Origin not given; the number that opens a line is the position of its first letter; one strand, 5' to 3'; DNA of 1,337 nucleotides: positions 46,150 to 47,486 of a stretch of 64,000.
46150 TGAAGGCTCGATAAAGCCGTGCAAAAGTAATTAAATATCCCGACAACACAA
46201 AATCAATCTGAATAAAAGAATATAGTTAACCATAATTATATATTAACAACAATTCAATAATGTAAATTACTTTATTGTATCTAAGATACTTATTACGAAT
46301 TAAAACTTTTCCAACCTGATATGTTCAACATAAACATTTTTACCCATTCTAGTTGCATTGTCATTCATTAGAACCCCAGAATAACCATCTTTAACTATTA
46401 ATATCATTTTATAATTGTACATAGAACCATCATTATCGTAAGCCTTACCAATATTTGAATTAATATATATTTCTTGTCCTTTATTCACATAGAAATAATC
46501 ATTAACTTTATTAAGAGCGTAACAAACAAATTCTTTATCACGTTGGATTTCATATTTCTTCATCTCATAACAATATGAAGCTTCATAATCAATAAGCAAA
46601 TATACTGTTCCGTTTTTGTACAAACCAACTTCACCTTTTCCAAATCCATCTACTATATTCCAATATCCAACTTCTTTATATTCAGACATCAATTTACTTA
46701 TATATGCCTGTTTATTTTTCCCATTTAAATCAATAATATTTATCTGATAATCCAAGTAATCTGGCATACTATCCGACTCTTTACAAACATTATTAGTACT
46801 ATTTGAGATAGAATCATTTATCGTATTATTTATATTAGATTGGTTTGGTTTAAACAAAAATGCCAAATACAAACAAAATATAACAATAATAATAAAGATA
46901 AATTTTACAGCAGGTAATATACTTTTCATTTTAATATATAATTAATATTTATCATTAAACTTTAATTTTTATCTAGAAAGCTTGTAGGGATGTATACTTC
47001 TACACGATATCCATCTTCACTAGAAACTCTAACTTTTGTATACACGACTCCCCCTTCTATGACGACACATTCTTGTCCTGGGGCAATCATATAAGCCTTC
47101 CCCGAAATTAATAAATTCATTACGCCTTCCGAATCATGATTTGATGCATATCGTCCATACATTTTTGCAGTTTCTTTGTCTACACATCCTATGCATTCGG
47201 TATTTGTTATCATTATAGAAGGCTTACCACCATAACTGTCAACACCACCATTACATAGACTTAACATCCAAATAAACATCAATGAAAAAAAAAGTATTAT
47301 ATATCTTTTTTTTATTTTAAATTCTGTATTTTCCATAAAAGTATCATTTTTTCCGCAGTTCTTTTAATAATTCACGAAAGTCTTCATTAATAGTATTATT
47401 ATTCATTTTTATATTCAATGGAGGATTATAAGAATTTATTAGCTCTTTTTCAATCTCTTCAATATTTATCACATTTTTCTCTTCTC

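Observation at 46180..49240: AT-rich 3-kb island: WYL regulator, GIY-YIG-like nuclease and two envelope proteins as a candidate uncharacterised defence/conflict module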

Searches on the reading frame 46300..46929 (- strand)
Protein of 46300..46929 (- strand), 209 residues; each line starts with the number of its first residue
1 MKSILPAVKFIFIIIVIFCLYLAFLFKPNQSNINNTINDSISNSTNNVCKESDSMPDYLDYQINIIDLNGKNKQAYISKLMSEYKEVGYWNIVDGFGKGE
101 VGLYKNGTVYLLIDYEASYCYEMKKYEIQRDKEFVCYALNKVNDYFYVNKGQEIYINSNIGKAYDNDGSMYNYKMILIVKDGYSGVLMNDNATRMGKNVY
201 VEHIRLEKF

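Call 3: search_protein_families(library=pfam, proteins=[window:46300-46929:-], max_evalue=0.1)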
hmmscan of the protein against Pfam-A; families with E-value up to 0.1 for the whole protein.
window:46300-46929:- (209 aa): 0 families

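Call 4: search_protein_families(library=padloc, proteins=[window:46300-46929:-], max_evalue=1)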
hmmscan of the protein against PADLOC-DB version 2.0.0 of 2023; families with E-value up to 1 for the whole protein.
window:46300-46929:- (209 aa): 0 families

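Call 5: search_protein_families(library=ncbifam, proteins=[window:46300-46929:-], max_evalue=1)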
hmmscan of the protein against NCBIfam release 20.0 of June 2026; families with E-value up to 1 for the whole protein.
window:46300-46929:- (209 aa): 2 families
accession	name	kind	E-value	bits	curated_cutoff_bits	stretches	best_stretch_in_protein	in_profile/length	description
NF042931.1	SAG1386_EF1546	equivalog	0.018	15.1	80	0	7-52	33-78/158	SAG1386/EF1546 family surface-associated protein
NF052265.1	EAL_dom_RimA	equivalog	0.042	13.1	430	1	71-103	126-158/248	S6 modification regulatory phosphodiesterase RimA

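Call 6: search_protein_families(library=phrogs, proteins=[window:46300-46929:-], max_evalue=1)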
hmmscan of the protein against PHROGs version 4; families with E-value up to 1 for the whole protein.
window:46300-46929:- (209 aa): 1 family
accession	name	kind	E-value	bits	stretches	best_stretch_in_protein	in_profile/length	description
phrog_21243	-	unknown function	0.022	15.8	1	8-55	12-59/145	-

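Call 27: find_homologous_proteins(query=window:46300-46929:-)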
Query window:46300-46929:- (209 aa): 2 proteins with E <= 0.001 among 87 candidates.
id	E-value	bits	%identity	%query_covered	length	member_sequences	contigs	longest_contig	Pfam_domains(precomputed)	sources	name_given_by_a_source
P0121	4.2e-128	443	96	100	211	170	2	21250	-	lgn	-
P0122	1.7e-117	408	87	100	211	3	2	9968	-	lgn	-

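Call 30: find_encoding_contigs(protein=P0122, flank=8000, max_places=3)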
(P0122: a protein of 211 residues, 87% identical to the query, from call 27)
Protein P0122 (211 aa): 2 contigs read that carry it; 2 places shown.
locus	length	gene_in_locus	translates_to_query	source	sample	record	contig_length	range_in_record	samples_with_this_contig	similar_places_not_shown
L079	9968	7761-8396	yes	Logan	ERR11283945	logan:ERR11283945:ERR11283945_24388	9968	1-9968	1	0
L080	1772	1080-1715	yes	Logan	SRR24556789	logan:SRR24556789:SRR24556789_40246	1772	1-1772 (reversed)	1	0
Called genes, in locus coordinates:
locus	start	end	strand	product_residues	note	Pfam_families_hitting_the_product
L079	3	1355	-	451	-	?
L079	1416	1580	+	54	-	-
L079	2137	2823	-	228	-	PF00160:Pro_isomerase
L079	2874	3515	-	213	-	PF01966:HD (weak)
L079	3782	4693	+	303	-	PF01040:UbiA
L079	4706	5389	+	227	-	-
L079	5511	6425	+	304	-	PF13280:WYL, PF25583:WCX (weak)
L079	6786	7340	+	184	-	PF20815:GIY_YIG_2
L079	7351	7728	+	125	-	-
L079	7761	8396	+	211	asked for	-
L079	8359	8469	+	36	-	-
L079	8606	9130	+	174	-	PF14902:DUF4494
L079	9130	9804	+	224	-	PF01168:Ala_racemase_N, PF02784:Orn_Arg_deC_N (weak)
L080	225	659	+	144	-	PF20815:GIY_YIG_2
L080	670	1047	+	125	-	-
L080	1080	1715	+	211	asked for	-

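Call 96: search_protein_representatives(protein=window:46300-46929:-)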
Query: 209 residues. Proteins with E-value up to 0.001 (for the whole library): 5; up to 1e-10: 4; up to 1e-30: 3. The best 5 are listed.
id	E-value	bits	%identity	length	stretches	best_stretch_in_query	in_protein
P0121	1.3e-128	443.0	96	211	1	1-209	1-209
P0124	2.6e-41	158.0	41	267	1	26-207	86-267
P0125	5.6e-35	137.3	43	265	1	45-207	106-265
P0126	2.8e-26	108.9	39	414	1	35-206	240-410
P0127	3.3e-05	40.1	51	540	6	94-113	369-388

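Call 98: search_protein_families(library=pfam, proteins=[P0126, P0124, P0125], max_evalue=0.01)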
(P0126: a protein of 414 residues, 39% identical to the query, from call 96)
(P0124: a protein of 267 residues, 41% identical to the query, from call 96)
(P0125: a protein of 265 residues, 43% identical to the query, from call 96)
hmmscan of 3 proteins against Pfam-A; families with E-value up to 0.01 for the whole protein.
P0126 (414 aa): 1 family
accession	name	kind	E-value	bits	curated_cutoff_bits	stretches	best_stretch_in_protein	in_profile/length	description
PF20815.3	GIY_YIG_2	-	3.8e-08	33.9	22.4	1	41-155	15-139/153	GIY-YIG catalytic domain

P0124 (267 aa): 0 families

P0125 (265 aa): 0 families

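Call 101: find_encoding_contigs(protein=P0126, flank=6000, max_places=4)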
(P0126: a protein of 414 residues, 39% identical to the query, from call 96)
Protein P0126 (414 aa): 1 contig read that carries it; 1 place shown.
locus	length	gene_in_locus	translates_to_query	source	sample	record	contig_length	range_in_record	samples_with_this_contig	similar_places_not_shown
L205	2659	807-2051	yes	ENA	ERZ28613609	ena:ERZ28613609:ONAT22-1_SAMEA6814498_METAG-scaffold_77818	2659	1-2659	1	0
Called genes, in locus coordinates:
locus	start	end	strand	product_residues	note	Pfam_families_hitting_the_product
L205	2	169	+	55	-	?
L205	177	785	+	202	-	PF01717:Meth_synt_2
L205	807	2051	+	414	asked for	PF20815:GIY_YIG_2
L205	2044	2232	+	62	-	-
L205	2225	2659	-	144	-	?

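Call 102: find_encoding_contigs(protein=P0124, flank=6000, max_places=4)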
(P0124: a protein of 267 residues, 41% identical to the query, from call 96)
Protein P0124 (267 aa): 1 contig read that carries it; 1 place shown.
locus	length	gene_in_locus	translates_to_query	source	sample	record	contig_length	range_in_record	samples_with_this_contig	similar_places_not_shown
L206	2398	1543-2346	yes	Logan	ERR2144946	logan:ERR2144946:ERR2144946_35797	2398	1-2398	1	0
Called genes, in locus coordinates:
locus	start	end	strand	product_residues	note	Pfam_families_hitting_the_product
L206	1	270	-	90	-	?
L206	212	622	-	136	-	-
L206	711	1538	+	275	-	PF20815:GIY_YIG_2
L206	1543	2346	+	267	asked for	-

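Call 103: find_encoding_contigs(protein=P0125, flank=6000, max_places=4)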
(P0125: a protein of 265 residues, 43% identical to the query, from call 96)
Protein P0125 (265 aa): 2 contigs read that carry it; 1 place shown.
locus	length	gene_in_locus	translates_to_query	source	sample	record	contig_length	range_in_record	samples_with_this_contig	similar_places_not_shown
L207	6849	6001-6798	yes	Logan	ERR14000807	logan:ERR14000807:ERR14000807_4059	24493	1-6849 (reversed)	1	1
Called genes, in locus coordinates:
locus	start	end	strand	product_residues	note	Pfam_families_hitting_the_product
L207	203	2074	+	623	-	PF07715:Plug, PF00593:TonB_dep_Rec_b-barrel, PF14905:OMP_b-brl_3 (weak)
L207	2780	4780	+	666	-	PF14903:WG_beta_rep (faint)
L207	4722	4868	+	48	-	-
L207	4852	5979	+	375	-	PF20815:GIY_YIG_2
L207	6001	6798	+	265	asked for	-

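Call 113: predict_structure(alignment_id=A6)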
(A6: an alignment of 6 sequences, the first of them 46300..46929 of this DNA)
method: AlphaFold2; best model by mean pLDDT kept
length: 209 residues; sequences in the alignment: 6
mean_pLDDT: 76.8   pTM: 0.66
mean pLDDT of the five models: 76.8, 70.6, 69.6, 68.8, 63.3
residues with pLDDT >= 90: 73; 70-90: 79; 50-70: 26; < 50: 31
segments of 3 or more residues with pLDDT < 50: 27-54
pLDDT, mean of each block of 10 residues (from residue 1): 59 79 54 32 29 52 92 91 92 88 95 90 95 83 76 93 86 89 85 71 85
secondary structure, 60 per line:
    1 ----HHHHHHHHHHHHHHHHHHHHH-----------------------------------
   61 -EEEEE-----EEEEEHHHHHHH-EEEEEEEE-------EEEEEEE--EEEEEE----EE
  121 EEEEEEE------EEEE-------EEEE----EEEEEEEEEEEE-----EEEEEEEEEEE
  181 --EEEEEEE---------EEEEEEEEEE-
elements in order: H5-25 E62-66 E72-76 H77-83 E85-92 E100-106 E109-114 E119-127 E134-137 E145-148 E153-164 E170-180 E183-189 E199-208

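Call 116: fold_search(model_id=the predicted structure, library=pdb)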
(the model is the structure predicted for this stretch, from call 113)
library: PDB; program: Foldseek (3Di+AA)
matches with E <= 10: 519; with E <= 0.001: 0
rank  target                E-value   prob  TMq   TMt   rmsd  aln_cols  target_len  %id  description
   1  7soe_A                9.1e-02  0.13  0.13  0.04  14.8       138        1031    6  SARS-CoV-2 S B.1.617.1 kappa variant + S2X303 Global Refinement (released 2021-11-17)
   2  7sof_A                1.3e-01  0.12  0.13  0.11  14.8       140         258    6  SARS-CoV-2 S NTD B.1.617.1 kappa variant S2X303 Local Refinement (released 2021-11-17)
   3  7anm_C                1.4e-01  0.25  0.20  0.09  15.1       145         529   12  Nudaurelia capensis omega virus capsid: virus-like particles expressed in Nicotiana benthamiana (released 2021-08-25)
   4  9kt3_A                1.7e-01  0.11  0.13  0.04  14.6       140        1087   11  Structure of EG.5.1 S trimer with 2 down-RBDs complex with antibody CYFN1006-2. (released 2025-01-29)
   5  7sod_A                1.8e-01  0.09  0.13  0.11  15.8       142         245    7  SARS-CoV-2 S NTD B.1.617.1 kappa variant S2L20 Local Refinement (released 2021-11-17)
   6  8err_C                1.9e-01  0.10  0.13  0.04  15.7       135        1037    7  SARS-CoV-2 Omicron BA.1 spike ectodomain trimer in complex with the S2X324 neutralizing antibody Fab fragment (released 2022-10-26)
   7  7sy3_C                2.0e-01  0.09  0.13  0.04  14.9       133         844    9  Cryo-EM structure of the SARS-CoV-2 D614G,N501Y,E484K mutant spike protein ectodomain bound to human ACE2 ectodomain ( (released 2021-12-29)
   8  8ac6_A                2.2e-01  0.21  0.19  0.09  13.4       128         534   12  Nudaurelia capensis omega virus maturation intermediate captured at pH5.6 (insect cell expressed VLPs): medium class f (released 2022-12-28)
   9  7sww_A                2.2e-01  0.10  0.14  0.10  16.9       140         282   10  SARS-CoV-2 Spike NTD in complex with neutralizing Fab SARS2-57 (local refinement) (released 2022-11-23)
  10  7swx_A                2.2e-01  0.10  0.14  0.03  16.9       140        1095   10  SARS-CoV-2 Spike in complex with neutralizing Fab SARS2-57 (three down conformation) (released 2022-11-23)
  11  9cwr_A                2.3e-01  0.13  0.14  0.04  15.6       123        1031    9  SARS-CoV-2 BA.2.86 Spike trimer in complex with TRI2-2 minibinder (released 2026-01-21)
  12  9d8i_A                2.3e-01  0.10  0.14  0.05  15.1       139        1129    7  JN.1 SARS-COV-2 Spike 1-up conformation (released 2025-10-29)
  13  8xn5_D                2.3e-01  0.09  0.13  0.04  15.6       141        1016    8  Cryo-EM structure of SARS-CoV-2 Omicron EG.5.1 spike protein(6P) in complex with human ACE2 (released 2024-07-03)
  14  6zb4_C                2.3e-01  0.09  0.12  0.03  15.6       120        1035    8  SARS CoV-2 Spike protein, Closed conformation, C1 symmetry (released 2020-09-30)
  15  7t9j_B                2.4e-01  0.08  0.12  0.04  15.6       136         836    7  Cryo-EM structure of the SARS-CoV-2 Omicron spike protein (released 2021-12-29)
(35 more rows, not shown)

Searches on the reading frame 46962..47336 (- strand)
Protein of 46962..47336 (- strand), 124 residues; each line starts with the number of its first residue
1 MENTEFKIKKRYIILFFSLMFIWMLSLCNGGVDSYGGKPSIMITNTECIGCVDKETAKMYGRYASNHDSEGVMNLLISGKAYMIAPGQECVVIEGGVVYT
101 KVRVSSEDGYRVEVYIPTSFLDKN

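Call 3: search_protein_families(library=pfam, proteins=[window:46962-47336:-], max_evalue=0.1)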
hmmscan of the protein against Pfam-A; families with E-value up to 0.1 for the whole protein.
window:46962-47336:- (124 aa): 0 families

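Call 4: search_protein_families(library=padloc, proteins=[window:46962-47336:-], max_evalue=1)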
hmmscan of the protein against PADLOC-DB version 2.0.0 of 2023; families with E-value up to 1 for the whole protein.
window:46962-47336:- (124 aa): 0 families

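Call 5: search_protein_families(library=ncbifam, proteins=[window:46962-47336:-], max_evalue=1)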
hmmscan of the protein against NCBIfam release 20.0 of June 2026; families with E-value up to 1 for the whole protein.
window:46962-47336:- (124 aa): 0 families

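Call 6: search_protein_families(library=phrogs, proteins=[window:46962-47336:-], max_evalue=1)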
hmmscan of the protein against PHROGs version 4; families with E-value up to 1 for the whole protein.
window:46962-47336:- (124 aa): 1 family
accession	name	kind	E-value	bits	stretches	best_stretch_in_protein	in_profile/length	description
phrog_25409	-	unknown function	0.0026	19.1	1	40-108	32-100/109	-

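Call 28: find_homologous_proteins(query=window:46962-47336:-)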
Query window:46962-47336:- (124 aa): 1 proteins with E <= 0.001 among 1 candidates.
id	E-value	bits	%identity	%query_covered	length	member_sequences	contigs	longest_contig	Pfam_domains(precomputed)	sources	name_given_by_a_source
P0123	3.7e-65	235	86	99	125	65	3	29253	-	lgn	-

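Call 31: find_encoding_contigs(protein=P0123, flank=8000, max_places=3)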
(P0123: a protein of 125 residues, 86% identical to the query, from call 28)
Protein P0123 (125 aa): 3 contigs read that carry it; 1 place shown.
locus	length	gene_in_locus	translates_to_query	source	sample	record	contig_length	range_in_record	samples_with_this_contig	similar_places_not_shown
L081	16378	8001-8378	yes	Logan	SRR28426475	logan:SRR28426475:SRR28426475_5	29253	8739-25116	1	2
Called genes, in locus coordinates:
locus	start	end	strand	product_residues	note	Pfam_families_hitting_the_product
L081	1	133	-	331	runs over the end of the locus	PF01210:NAD_Gly3P_dh_N, PF07479:NAD_Gly3P_dh_C, PF20618:GPD_NAD_C_bact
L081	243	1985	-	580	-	PF01336:tRNA_anti-codon, PF00152:tRNA-synt_2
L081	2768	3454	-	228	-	PF00160:Pro_isomerase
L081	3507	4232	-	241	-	PF01966:HD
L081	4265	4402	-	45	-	-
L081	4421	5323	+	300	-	PF01040:UbiA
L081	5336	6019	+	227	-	-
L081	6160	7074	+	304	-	PF13280:WYL, PF25583:WCX (weak)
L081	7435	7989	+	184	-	PF20815:GIY_YIG_2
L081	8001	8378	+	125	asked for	-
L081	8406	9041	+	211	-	-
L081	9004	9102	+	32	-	-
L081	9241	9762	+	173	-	PF14902:DUF4494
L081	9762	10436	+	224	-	PF01168:Ala_racemase_N, PF02784:Orn_Arg_deC_N (weak)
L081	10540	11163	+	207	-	PF02525:Flavodoxin_2 (faint), PF03358:FMN_red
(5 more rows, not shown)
